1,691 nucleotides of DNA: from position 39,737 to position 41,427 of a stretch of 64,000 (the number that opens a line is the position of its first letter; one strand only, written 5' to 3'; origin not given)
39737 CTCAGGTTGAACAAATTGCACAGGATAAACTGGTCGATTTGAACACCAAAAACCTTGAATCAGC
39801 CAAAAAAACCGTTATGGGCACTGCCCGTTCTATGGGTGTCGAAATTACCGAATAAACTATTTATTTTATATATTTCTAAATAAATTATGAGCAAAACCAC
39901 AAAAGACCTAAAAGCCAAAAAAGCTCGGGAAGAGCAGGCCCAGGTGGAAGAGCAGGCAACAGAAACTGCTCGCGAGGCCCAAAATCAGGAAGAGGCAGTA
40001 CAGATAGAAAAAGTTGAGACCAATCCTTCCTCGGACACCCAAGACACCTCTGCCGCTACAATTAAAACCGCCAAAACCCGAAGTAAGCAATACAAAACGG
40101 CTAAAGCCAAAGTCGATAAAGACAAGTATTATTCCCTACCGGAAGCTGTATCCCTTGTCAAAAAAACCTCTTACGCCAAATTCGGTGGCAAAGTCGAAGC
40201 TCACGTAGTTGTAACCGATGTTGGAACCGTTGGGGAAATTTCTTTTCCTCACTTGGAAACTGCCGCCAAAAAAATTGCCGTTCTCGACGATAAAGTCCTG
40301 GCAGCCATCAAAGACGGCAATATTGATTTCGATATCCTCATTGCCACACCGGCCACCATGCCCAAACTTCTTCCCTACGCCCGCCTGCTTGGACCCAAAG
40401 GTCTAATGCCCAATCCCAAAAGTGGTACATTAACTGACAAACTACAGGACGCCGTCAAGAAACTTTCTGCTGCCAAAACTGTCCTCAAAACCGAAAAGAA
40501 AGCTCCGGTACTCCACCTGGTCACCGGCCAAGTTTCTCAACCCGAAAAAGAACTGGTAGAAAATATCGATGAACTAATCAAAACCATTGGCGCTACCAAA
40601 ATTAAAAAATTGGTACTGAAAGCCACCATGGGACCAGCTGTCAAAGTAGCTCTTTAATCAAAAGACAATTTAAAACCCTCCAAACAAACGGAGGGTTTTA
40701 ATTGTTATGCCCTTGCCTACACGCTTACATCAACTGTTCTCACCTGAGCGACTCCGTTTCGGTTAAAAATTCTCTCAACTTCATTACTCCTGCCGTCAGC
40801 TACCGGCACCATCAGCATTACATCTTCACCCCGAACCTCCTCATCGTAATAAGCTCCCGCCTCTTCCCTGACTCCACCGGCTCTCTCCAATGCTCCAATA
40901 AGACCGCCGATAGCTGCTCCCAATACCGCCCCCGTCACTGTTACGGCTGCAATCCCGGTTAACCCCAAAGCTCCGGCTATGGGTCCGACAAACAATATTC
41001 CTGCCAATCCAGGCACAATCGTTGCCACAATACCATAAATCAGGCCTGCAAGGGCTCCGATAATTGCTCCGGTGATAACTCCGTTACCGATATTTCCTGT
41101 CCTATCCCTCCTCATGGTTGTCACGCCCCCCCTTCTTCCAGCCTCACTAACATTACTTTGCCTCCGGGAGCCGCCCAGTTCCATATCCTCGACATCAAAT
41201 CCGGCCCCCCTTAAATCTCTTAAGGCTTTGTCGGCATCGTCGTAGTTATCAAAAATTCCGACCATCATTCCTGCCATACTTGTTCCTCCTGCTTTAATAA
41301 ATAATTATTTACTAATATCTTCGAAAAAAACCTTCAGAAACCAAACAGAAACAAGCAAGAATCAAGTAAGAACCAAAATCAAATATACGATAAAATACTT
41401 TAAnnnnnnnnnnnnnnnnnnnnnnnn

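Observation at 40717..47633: About 7 kb accessory insertion splitting the conserved rplK-rplA / rplJ-rplL ribosomal cluster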

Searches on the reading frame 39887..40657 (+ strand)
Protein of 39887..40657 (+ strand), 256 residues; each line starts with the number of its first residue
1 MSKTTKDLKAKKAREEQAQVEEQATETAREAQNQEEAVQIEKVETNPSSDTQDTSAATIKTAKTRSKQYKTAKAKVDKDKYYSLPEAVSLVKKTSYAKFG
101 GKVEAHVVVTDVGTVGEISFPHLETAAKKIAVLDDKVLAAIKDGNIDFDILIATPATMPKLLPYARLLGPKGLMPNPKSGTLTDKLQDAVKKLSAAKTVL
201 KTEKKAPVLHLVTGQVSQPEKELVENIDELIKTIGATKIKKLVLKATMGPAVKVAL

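Call 3: search_protein_families(library=pfam, proteins=[window:39887-40657:+], max_evalue=0.01)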
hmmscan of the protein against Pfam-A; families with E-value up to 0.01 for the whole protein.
window:39887-40657:+ (256 aa): 1 family
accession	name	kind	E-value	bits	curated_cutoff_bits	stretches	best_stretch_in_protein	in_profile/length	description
PF00687.26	Ribosomal_L1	-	5.3e-22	78.8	32.2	1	76-250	24-198/198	Ribosomal protein L1p/L10e family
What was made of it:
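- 39430..40657 (+): rplK (39430-39855) and rplA (39887-40657), the upstream half of the split ribosomal cluster. It is preceded by secE and nusG. Pfam Ribosomal_L1 at 5e-22 (call 3).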

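Call 6: find_related_loci(query=window:39887-40657:+, collection=genome_contigs, flank=10000)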
Query window:39887-40657:+ (256 aa) in genome_contigs; peptide patterns used: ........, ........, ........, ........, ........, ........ (x = any residue, [..] = any of these).
600 stretches matched a pattern (row limit reached: there are more); 586 encode a relative of the query (tblastn E <= 1e-3); the best 80 are kept; 80 distinct loci.
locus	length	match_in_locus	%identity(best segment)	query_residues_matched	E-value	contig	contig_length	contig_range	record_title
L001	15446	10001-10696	59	20-256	1e-80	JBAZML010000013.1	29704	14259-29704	MAG: Candidatus Shapirobacteria bacterium isolate SO_2017_LW4_41 scaffold_2839_c2_LW137-91_2017, whole genome shotgun se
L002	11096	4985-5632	48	51-256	2e-63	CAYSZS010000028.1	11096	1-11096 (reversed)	MAG TPA_asm: uncultured Gammaproteobacteria bacterium isolate SRP050083_co1_18 genome assembly, contig: NODE_2774_length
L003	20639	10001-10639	43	44-254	4e-53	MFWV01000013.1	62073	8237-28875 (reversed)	MAG: Candidatus Pacebacteria bacterium RIFOXYA1_FULL_38_18 rifoxya1_full_scaffold_99, whole genome shotgun sequence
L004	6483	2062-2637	46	65-256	1e-51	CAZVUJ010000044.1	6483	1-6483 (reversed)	MAG TPA_asm: uncultured Pseudomonadales bacterium isolate SRP192515_co2_107 genome assembly, contig: NODE_10706_length_6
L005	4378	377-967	44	60-256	2e-50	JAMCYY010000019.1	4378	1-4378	MAG: Patescibacteria group bacterium isolate FK_Sedi_B_Bin.329 NODE_88137_length_4378_cov_2.65608, whole genome shotgun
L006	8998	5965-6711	41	21-256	9e-50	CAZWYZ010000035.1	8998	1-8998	MAG TPA_asm: uncultured Pseudomonadales bacterium isolate SRP286056_co1_495 genome assembly, contig: NODE_10233_length_8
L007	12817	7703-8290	42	61-256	8e-50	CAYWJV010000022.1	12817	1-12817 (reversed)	MAG TPA_asm: uncultured Gammaproteobacteria bacterium isolate binchicken_co387_50 genome assembly, contig: NODE_6123_len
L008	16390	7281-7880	43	57-256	2e-49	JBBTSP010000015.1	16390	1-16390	MAG: Patescibacteria group bacterium isolate H41-bin142_1 H41_bin142_1_000000000015, whole genome shotgun sequence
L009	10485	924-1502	44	63-256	1e-48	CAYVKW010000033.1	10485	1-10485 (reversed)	MAG TPA_asm: uncultured Pseudomonadales bacterium isolate SRP192927_co1_174 genome assembly, contig: NODE_15423_length_1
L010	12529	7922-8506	44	60-256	5e-48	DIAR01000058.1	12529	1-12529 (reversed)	MAG TPA_asm: Candidatus Woesebacteria bacterium UBA5073 UBA5073_contig_342491, whole genome shotgun sequence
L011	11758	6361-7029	42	49-256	4e-46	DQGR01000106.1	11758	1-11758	MAG TPA_asm: Patescibacteria group bacterium isolate UBA10118 contig_4169, whole genome shotgun sequence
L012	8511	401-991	39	58-254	4e-44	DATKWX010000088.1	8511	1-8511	MAG TPA_asm: Candidatus Bathyarchaeia archaeon isolate SMAG_U14175 k141_4368204, whole genome shotgun sequence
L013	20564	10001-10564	41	69-256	1e-43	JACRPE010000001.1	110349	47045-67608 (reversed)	MAG: Candidatus Roizmanbacteria bacterium isolate NC_groundwater_1979_Pr3_S-0.2um_40_30 scaffold_102353, whole genome sh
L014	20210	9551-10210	40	65-254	6e-40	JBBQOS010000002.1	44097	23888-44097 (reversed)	MAG: Candidatus Moraniibacteriota bacterium isolate Co_metawrap_171 Cmw_171_k141_1777344_length_44097_cov_19.9617, whole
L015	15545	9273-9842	42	65-256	6e-38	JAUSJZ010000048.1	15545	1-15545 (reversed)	MAG: bacterium isolate E14_metabat.bin.335 E14_k141_440429, whole genome shotgun sequence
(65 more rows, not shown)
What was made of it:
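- Tried and rejected: Genome-contig scan with L1 (call 6).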

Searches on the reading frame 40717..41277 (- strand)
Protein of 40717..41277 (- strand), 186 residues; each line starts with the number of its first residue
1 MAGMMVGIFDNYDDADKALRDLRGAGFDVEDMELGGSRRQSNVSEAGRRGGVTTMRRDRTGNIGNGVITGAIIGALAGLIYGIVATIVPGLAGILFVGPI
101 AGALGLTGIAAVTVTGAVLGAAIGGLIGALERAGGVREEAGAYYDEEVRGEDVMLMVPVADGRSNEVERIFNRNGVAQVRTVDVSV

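Call 3: search_protein_families(library=pfam, proteins=[window:40717-41277:-], max_evalue=0.01)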
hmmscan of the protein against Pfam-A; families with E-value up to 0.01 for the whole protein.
window:40717-41277:- (186 aa): 2 families
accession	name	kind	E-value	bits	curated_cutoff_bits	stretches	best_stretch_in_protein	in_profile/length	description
PF11181.13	YflT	-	5.1e-05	24.1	26.2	1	5-76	2-69/99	Heat induced stress protein YflT domain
PF11821.13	ActD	-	0.0099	16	25.7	0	5-180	3-169/170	Alternative complex III, ActD subunit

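Call 11: search_protein_families(library=ncbifam, proteins=[window:40717-41277:-], max_evalue=0.01)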
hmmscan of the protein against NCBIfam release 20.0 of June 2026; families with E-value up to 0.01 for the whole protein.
window:40717-41277:- (186 aa): 0 families

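Call 12: search_protein_families(library=padloc, proteins=[window:40717-41277:-], max_evalue=0.01)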
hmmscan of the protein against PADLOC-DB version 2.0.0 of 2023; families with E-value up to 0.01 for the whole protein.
window:40717-41277:- (186 aa): 0 families
